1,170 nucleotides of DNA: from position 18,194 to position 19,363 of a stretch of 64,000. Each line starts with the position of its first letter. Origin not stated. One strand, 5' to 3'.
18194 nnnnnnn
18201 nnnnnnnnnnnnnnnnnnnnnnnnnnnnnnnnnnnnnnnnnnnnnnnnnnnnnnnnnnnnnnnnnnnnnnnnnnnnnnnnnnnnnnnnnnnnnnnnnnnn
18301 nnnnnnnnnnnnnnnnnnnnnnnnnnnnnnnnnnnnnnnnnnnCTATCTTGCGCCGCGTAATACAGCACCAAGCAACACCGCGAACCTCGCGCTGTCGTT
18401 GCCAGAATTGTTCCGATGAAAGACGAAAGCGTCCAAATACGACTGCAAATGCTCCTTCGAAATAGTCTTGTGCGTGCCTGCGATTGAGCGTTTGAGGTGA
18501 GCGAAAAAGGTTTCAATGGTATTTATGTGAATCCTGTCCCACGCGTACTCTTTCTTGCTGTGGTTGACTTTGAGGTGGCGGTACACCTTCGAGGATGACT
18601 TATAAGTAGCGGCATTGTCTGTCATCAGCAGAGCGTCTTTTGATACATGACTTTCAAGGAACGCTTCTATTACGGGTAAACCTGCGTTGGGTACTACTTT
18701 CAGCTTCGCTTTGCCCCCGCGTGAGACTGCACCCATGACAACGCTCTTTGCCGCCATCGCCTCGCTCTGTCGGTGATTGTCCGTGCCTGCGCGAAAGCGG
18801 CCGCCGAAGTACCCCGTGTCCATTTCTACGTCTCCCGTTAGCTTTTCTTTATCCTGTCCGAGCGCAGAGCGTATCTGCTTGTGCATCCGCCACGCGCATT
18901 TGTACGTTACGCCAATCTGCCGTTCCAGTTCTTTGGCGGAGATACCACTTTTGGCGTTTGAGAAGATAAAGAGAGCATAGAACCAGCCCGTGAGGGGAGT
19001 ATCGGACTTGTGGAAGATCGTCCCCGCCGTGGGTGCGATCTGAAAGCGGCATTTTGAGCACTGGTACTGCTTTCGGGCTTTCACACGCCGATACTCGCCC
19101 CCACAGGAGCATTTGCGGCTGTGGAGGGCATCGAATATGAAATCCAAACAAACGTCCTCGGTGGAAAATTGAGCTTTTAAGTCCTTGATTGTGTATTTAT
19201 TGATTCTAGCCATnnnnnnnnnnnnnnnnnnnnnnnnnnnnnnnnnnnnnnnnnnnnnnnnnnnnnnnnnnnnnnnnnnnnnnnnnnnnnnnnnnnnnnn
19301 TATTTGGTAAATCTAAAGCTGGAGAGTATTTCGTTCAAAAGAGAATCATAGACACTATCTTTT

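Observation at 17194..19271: IS1595-family transposase with a two-gene low-GC cargo, bracketed by a 14-bp direct repeat next to the dnaB control region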

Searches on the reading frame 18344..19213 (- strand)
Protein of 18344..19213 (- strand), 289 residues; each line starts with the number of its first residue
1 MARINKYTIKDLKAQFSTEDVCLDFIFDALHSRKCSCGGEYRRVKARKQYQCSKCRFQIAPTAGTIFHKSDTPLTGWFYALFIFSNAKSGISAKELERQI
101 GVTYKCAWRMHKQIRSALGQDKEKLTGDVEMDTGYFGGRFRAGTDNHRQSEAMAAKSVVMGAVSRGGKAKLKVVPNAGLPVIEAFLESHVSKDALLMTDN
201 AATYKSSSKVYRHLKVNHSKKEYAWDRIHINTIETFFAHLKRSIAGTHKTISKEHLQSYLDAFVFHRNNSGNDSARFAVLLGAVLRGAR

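Call 6: search_protein_families(library=pfam, proteins=[window:18344-19213:-], max_evalue=0.1)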
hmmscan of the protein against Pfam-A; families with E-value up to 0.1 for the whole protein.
window:18344-19213:- (289 aa): 2 families
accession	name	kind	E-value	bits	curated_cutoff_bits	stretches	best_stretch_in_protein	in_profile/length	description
PF12762.13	DDE_Tnp_IS1595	-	4.6e-34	118.1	27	1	124-268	1-153/153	ISXO2-like transposase domain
PF13610.12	DDE_Tnp_IS240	-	0.032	14.8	27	1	185-264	51-130/139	DDE domain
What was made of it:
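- Checked: The 289-aa ORF (18344-19213, minus strand) matches Pfam DDE_Tnp_IS1595 at 4.6e-34 (call 6).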

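Call 11: find_encoding_contigs(protein=window:18344-19213:-, flank=6000, max_places=10)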
Protein window:18344-19213:- (289 aa): 2 contigs read that carry it; 2 places shown.
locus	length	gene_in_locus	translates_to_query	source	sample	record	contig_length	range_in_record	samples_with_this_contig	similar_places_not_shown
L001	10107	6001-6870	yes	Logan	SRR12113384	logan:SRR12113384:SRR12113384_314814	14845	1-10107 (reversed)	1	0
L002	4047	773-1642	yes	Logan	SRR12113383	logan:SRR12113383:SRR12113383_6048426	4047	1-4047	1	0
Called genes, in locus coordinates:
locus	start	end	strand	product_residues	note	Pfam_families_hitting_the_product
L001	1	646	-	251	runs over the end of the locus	PF00160:Pro_isomerase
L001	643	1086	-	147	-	PF01281:Ribosomal_L9_N, PF03948:Ribosomal_L9_C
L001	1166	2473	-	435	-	PF22694:CtpB_N-like (weak), PF00595:PDZ, PF13180:PDZ_2, PF17820:PDZ_6, PF03572:Peptidase_S41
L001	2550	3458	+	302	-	PF01544:CorA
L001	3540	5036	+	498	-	PF01406:tRNA-synt_1e, PF09334:tRNA-synt_1g (faint), PF23493:CysS_C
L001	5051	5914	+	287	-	-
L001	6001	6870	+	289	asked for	PF12762:DDE_Tnp_IS1595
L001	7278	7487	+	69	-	-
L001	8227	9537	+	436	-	PF00772:DnaB, PF13481:AAA_25, PF03796:DnaB_C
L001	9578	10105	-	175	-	?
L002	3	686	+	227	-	?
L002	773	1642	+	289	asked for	PF12762:DDE_Tnp_IS1595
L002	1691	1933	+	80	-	-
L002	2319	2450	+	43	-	-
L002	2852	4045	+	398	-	?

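Call 14: find_homologous_proteins(query=window:18344-19213:-, max_evalue=1e-10)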
Query window:18344-19213:- (289 aa): 7207 proteins with E <= 1e-10 among 8000 candidates; the best 120 are listed.
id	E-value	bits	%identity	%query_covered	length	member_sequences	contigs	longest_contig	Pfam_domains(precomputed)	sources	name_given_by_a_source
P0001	4.5e-192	655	100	100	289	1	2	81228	PF12762.14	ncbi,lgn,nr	ncbi:IS1595 family transposase [Candidatus Kaiserbacteria bacterium]|nr:IS1595 family transposase [C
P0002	8.3e-129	447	69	100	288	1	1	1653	PF12762.14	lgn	-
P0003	2.3e-127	442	69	100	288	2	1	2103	PF12762.14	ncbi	-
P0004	9.0e-126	437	68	100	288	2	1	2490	PF12762.14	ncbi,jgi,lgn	-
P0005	2.5e-125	436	67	100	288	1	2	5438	PF12762.14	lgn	-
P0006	7.7e-125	434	68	100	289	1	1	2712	PF12762.14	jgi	jgi:transposase-like protein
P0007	9.7e-125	434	67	100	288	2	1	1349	PF12762.14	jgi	jgi:transposase-like protein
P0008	1.8e-124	433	69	100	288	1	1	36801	PF12762.14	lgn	-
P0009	2.9e-124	432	68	100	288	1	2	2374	PF12762.14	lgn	-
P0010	3.4e-123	429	67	100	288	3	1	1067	PF12762.14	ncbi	-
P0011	4.7e-123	428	67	100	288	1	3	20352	PF12762.14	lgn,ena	-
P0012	6.3e-123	428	65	100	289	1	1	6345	PF12762.14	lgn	-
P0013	1.2e-122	427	68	100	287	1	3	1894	PF12762.14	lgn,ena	-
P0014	8.3e-122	424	65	100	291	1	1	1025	PF12762.14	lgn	-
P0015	1.4e-121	423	67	100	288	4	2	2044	PF12762.14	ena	-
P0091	1.4e-109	384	60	100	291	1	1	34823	PF12762.14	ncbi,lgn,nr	ncbi:IS1595 family transposase [Candidatus Kaiserbacteria bacterium]|nr:IS1595 family transposase [C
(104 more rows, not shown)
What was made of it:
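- On IS1595 family: The closest other transposase in 5.8 billion proteins is 69% identical (call 14).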

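Call 16: find_encoding_contigs(protein=P0008, flank=5000, max_places=4)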
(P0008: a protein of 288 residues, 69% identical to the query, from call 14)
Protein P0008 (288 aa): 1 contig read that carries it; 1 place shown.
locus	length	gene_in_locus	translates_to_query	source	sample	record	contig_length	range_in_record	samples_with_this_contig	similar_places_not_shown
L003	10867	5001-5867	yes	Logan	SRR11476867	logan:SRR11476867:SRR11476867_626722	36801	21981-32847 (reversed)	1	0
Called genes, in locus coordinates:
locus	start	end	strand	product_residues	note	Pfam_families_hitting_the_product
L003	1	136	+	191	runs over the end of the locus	-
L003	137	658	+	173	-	-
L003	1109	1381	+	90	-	-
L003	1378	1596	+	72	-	-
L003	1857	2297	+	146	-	-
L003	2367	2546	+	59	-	-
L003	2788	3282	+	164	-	-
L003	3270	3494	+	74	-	-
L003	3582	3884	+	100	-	-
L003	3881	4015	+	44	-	-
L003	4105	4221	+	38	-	-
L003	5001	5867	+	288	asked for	PF12762:DDE_Tnp_IS1595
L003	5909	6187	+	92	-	-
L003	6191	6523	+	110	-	-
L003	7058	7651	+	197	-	PF01555:N6_N4_Mtase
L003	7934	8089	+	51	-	-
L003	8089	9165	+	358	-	PF02195:ParB_N, PF01555:N6_N4_Mtase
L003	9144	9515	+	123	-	-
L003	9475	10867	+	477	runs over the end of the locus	PF03237:Terminase_6N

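Call 17: find_encoding_contigs(protein=P0011, flank=5000, max_places=4)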
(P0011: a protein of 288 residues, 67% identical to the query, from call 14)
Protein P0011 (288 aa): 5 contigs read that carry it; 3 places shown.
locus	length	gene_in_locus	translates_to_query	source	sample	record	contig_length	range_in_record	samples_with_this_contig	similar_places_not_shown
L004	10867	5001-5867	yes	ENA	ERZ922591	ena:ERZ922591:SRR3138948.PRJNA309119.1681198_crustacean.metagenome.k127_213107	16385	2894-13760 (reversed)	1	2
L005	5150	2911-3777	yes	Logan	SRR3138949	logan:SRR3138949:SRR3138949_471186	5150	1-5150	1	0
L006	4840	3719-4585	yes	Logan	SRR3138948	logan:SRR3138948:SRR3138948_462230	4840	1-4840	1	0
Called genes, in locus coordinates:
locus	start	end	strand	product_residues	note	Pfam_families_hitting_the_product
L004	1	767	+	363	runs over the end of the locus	PF09561:RE_HpaII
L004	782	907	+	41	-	-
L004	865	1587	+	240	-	PF01786:AOX (weak)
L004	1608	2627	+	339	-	PF13365:Trypsin_2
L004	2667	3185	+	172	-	PF07291:MauE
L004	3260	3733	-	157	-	PF07963:N_methyl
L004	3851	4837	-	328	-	PF00248:Aldo_ket_red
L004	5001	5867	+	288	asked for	PF12762:DDE_Tnp_IS1595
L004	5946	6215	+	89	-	-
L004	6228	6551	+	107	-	-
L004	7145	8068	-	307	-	PF00890:FAD_binding_2 (faint), PF01134:GIDA (faint), PF03486:HI0933_like (faint), PF07992:Pyr_redox_2, PF12831:FAD_oxidored (faint), PF13738:Pyr_redox_3, PF00070:Pyr_redox (weak)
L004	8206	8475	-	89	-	-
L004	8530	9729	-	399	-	PF00091:Tubulin, PF12327:FtsZ_C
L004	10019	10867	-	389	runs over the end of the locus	PF11104:PilM_2 (faint), PF02491:SHS2_FTSA, PF14450:FtsA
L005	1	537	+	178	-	?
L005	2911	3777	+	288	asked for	PF12762:DDE_Tnp_IS1595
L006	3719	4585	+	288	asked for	PF12762:DDE_Tnp_IS1595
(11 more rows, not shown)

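Call 18: find_encoding_contigs(protein=P0091, flank=5000, max_places=4)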
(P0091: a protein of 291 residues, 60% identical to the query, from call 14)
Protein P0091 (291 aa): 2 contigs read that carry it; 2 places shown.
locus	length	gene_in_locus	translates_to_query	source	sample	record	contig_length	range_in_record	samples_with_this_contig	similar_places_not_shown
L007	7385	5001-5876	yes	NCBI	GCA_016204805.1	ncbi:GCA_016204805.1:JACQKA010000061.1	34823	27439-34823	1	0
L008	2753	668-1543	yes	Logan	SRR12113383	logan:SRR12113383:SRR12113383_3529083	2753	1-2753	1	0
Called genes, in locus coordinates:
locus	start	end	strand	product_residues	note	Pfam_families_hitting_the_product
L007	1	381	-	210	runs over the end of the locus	-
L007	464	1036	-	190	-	PF01936:NYN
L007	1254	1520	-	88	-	PF00312:Ribosomal_S15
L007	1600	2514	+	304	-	PF02899:Phage_int_SAM_1, PF13495:Phage_int_SAM_4, PF00589:Phage_integrase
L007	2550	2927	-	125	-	-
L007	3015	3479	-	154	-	-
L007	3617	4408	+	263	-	PF03372:Exo_endo_phos, PF14529:Exo_endo_phos_2 (faint)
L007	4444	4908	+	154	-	PF13527:Acetyltransf_9 (weak), PF00583:Acetyltransf_1, PF13508:Acetyltransf_7, PF13673:Acetyltransf_10 (weak), PF08445:FR47, PF14542:Acetyltransf_CG (weak)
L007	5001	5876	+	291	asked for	PF12762:DDE_Tnp_IS1595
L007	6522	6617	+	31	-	-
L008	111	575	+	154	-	PF13527:Acetyltransf_9 (weak), PF00583:Acetyltransf_1, PF13508:Acetyltransf_7, PF13673:Acetyltransf_10 (weak), PF08445:FR47, PF14542:Acetyltransf_CG (weak)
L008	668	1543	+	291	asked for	PF12762:DDE_Tnp_IS1595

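Call 23: find_related_loci(query=A2, collection=genome_contigs, flank=4000)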
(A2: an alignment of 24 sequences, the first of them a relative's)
Query A2 (289 aa) in genome_contigs; peptide patterns used: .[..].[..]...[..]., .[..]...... (x = any residue, [..] = any of these).
599 stretches matched a pattern (row limit reached: there are more); 578 encode a relative of the query (tblastn E <= 1e-3); the best 80 are kept; 80 distinct loci.
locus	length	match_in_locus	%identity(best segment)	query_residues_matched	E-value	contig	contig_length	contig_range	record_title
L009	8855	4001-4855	63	6-289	2e-121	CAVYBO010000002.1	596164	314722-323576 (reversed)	MAG: uncultured bacterium isolate MFD04540.bin.1.106 genome assembly, contig: contig_9631, whole genome shotgun sequence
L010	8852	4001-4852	61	3-286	5e-118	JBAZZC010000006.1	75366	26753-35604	MAG: Candidatus Paceibacterota bacterium isolate SO_2017_GW1_97 NODE_2017_length_75366_cov_1.482037_OW334_2017, whole ge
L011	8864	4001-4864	59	1-289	3e-116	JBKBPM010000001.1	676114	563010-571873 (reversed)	MAG: Candidatus Paceibacteria bacterium isolate 21H_026.bin.18 NODE_12_length_676114_cov_195.947735, whole genome shotgu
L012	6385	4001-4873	60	1-289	1e-115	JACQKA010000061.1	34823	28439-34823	MAG: Candidatus Kaiserbacteria bacterium isolate NC_groundwater_1165_Ag_S-0.1um_52_75 S_p1_S3_coassembly_k141_2051284, w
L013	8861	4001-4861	63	1-286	2e-115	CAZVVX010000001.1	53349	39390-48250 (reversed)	MAG TPA_asm: uncultured Candidatus Saccharibacteria bacterium isolate SRP133034_co1_24 genome assembly, contig: NODE_402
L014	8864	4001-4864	61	1-287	8e-115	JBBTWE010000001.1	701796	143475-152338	MAG: Patescibacteria group bacterium isolate H43-bin012_1 H43_bin012_1_000000000001, whole genome shotgun sequence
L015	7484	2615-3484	59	1-289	2e-114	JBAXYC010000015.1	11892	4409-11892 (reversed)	MAG: bacterium isolate ELA755 MAG755_15, whole genome shotgun sequence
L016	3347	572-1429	60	5-289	3e-117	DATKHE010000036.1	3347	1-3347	MAG TPA_asm: Candidatus Paceibacterota bacterium isolate SMAG_U14569 k141_123567, whole genome shotgun sequence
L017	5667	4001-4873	59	1-289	9e-114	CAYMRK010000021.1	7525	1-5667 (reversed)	MAG TPA_asm: uncultured Candidatus Saccharibacteria bacterium isolate SRP093185_co1_157 genome assembly, contig: NODE_73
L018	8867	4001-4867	58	1-289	7e-110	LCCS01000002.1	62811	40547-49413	MAG: Parcubacteria group bacterium GW2011_GWD2_42_14 UU98_C0002, whole genome shotgun sequence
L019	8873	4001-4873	56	1-289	5e-107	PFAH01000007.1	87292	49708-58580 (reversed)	MAG: Candidatus Colwellbacteria bacterium CG10_big_fil_rev_8_21_14_0_10_42_22 CG10_8_21_14_0.10_scaffold_360_c, whole ge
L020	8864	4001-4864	57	1-285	1e-105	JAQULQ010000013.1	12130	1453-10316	MAG: Candidatus Colwellbacteria bacterium isolate STD1_134 NODE_14143_length_12130_cov_2.963342_Sandtown_D1, whole genom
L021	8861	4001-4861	56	1-286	8e-108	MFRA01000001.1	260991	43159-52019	MAG: Candidatus Magasanikbacteria bacterium RIFOXYD1_FULL_40_23 rifoxyd1_full_scaffold_11, whole genome shotgun sequence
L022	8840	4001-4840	55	1-288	5e-102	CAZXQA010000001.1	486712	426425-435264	MAG TPA_asm: uncultured Candidatus Saccharibacteria bacterium isolate SRP292972_co1_93 genome assembly, contig: NODE_24_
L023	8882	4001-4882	53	1-289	1e-101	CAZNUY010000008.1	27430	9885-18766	MAG TPA_asm: uncultured Candidatus Saccharibacteria bacterium isolate SRP133034_co1_83 genome assembly, contig: NODE_166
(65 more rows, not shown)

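Call 31: find_related_loci(query=A2, collection=metagenome_contigs, flank=4500)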
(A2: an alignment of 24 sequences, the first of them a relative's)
Query A2 (289 aa) in metagenome_contigs; peptide patterns used: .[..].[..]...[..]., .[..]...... (x = any residue, [..] = any of these).
600 stretches matched a pattern (row limit reached: there are more); 574 encode a relative of the query (tblastn E <= 1e-3); the best 80 are kept; 80 distinct loci.
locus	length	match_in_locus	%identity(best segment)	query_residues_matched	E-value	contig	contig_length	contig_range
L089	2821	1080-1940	70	1-288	2e-142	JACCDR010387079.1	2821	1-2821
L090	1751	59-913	65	1-289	2e-136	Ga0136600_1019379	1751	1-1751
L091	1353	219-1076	61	1-285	2e-129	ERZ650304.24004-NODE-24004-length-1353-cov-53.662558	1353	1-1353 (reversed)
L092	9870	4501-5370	61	1-289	4e-119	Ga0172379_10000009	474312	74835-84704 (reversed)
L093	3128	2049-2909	61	1-286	7e-121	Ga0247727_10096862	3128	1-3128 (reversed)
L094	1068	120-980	60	1-286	3e-128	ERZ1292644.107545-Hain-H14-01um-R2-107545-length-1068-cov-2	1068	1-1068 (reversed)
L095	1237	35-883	61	1-289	5e-127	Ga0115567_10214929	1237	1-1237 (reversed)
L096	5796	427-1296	60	1-289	4e-115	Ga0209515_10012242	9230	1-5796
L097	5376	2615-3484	59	1-289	6e-115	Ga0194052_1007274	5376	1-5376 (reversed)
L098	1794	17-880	58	3-289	1e-120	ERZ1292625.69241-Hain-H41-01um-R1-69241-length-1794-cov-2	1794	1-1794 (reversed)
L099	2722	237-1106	58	1-289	7e-117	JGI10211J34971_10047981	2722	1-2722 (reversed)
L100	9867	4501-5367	58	1-289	4e-110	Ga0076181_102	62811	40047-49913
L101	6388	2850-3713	56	1-288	8e-110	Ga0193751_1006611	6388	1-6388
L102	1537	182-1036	57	6-289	7e-117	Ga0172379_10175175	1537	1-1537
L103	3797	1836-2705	57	1-289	3e-109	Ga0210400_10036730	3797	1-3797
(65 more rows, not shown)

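Call 32: find_related_loci(query=A2, collection=viral_contigs, flank=4500)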
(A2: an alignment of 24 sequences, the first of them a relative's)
Query A2 (289 aa) in viral_contigs; peptide patterns used: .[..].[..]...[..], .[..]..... (x = any residue, [..] = any of these).
138 stretches matched a pattern; 71 encode a relative of the query (tblastn E <= 1e-3); 71 distinct loci.
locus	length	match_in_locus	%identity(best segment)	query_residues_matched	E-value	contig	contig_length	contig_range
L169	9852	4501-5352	58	1-285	3e-108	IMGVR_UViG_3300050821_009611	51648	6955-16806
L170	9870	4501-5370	56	1-289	1e-101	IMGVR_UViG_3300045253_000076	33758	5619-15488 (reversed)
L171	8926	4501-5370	53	1-289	5e-98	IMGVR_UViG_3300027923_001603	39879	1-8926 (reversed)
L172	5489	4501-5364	53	2-288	3e-97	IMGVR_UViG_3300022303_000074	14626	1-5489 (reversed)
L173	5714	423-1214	45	4-269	2e-70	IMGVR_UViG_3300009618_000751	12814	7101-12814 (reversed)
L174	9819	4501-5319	43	6-280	2e-69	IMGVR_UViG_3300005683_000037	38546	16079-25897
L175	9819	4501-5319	43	6-280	1e-69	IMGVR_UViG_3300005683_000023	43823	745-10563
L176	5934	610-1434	40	6-280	2e-69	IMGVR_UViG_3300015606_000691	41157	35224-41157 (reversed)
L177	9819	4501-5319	42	6-280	3e-69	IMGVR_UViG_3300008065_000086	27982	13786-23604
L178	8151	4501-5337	40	6-286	5e-67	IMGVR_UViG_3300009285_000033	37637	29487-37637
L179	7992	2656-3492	40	6-286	2e-66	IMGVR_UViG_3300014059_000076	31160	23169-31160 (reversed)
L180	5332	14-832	44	6-280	9e-66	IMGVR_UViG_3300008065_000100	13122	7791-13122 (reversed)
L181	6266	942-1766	40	7-280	1e-65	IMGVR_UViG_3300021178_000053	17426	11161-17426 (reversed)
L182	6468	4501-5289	42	6-268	3e-65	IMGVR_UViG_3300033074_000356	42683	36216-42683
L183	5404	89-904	42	6-284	1e-64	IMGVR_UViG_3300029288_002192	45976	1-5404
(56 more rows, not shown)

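Call 52: find_encoding_contigs(protein=L001:8227-9537:+, flank=5000, max_places=10)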
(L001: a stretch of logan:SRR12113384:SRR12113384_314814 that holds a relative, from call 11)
Protein L001:8227-9537:+ (436 aa): 1 contig read that carries it; 1 place shown.
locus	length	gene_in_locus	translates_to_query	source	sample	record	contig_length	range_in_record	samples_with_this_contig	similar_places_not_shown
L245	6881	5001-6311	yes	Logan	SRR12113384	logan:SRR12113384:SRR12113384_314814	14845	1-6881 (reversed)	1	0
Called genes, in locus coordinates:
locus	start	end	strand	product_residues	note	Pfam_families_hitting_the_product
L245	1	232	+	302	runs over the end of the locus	PF01544:CorA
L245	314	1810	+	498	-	PF01406:tRNA-synt_1e, PF09334:tRNA-synt_1g (faint), PF23493:CysS_C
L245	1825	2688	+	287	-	-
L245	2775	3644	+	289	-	PF12762:DDE_Tnp_IS1595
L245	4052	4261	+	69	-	-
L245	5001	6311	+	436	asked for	PF00772:DnaB, PF13481:AAA_25, PF03796:DnaB_C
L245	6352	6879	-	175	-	?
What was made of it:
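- No empty site from a close relative was found (call 52), so the pre-insertion sequence is reconstructed, not observed.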

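Call 67: search_protein_families(library=phrogs, proteins=[window:18344-19213:-, L003:5909-6187:+, L003:6191-6523:+], max_evalue=0.1)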
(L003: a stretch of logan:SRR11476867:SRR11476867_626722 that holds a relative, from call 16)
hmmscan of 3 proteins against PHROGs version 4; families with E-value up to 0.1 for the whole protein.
window:18344-19213:- (289 aa): 3 families
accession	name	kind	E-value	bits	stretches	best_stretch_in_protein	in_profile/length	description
phrog_25593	-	unknown function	3.8e-36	125.9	2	6-138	11-152/344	-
phrog_9697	-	unknown function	9.5e-15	55.7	1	109-227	45-158/164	-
phrog_13752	-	unknown function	4.9e-11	43.7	1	156-280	3-125/131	-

L003:5909-6187:+ (92 aa): 1 family
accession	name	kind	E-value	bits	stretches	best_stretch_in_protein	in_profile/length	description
phrog_4738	-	transcription regulation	0.078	13.7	0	13-42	13-42/59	transcriptional repressor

L003:6191-6523:+ (110 aa): 3 families
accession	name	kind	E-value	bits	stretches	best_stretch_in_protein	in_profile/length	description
phrog_34413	-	unknown function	0.016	16.2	1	41-93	16-67/91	-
phrog_15917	-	unknown function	0.019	16.2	0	59-78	11-30/58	-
phrog_36298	-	unknown function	0.036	15.6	1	26-106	30-107/110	-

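Call 68: search_protein_families(library=padloc, proteins=[L003:5909-6187:+, L003:6191-6523:+], max_evalue=0.1)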
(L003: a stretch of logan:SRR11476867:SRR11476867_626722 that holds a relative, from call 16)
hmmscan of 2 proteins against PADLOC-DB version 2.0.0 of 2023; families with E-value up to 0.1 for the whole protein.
L003:5909-6187:+ (92 aa): 0 families

L003:6191-6523:+ (110 aa): 0 families

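Call 79: search_protein_families(library=ncbifam, proteins=[window:18344-19213:-], max_evalue=0.1)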
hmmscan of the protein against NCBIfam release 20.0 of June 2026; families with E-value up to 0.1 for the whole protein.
window:18344-19213:- (289 aa): 3 families
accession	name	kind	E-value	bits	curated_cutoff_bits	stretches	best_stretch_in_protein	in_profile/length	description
NF033547.1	transpos_IS1595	equivalog_domain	2.3e-50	171.4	75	1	69-269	1-214/215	IS1595 family transposase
NF033587.1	transpos_IS6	equivalog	0.015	15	125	1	182-268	114-199/202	IS6 family transposase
NF033545.0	transpos_IS630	equivalog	0.047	13.1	100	0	229-264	261-295/299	IS630 family transposase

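Call 80: find_encoding_contigs(protein=P0005, flank=5000, max_places=3)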
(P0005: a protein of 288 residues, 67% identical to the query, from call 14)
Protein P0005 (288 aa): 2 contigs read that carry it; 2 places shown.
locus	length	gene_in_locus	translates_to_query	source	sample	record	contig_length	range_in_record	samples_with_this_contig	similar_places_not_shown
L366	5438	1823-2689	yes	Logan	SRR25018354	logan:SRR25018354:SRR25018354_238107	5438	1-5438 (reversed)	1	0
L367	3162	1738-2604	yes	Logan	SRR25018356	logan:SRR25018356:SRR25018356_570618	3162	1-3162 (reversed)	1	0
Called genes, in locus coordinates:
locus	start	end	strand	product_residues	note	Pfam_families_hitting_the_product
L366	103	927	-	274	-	PF13387:Lnb_N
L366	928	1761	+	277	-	PF01988:VIT1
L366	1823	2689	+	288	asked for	PF12762:DDE_Tnp_IS1595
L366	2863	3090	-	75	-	-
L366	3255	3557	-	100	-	-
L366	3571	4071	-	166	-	PF06114:Peptidase_M78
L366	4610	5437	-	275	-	?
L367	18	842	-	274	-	PF13387:Lnb_N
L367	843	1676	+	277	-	PF01988:VIT1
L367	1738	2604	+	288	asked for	PF12762:DDE_Tnp_IS1595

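Call 81: find_encoding_contigs(protein=P0012, flank=5000, max_places=3)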
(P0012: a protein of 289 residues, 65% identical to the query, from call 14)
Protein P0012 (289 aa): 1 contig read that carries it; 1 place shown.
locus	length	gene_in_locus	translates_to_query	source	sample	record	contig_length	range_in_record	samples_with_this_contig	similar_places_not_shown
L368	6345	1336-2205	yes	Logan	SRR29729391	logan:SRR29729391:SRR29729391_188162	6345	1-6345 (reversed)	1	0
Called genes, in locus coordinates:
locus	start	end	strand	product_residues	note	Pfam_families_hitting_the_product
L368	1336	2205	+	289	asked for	PF12762:DDE_Tnp_IS1595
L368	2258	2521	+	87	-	-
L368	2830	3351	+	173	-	-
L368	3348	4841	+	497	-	-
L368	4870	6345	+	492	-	?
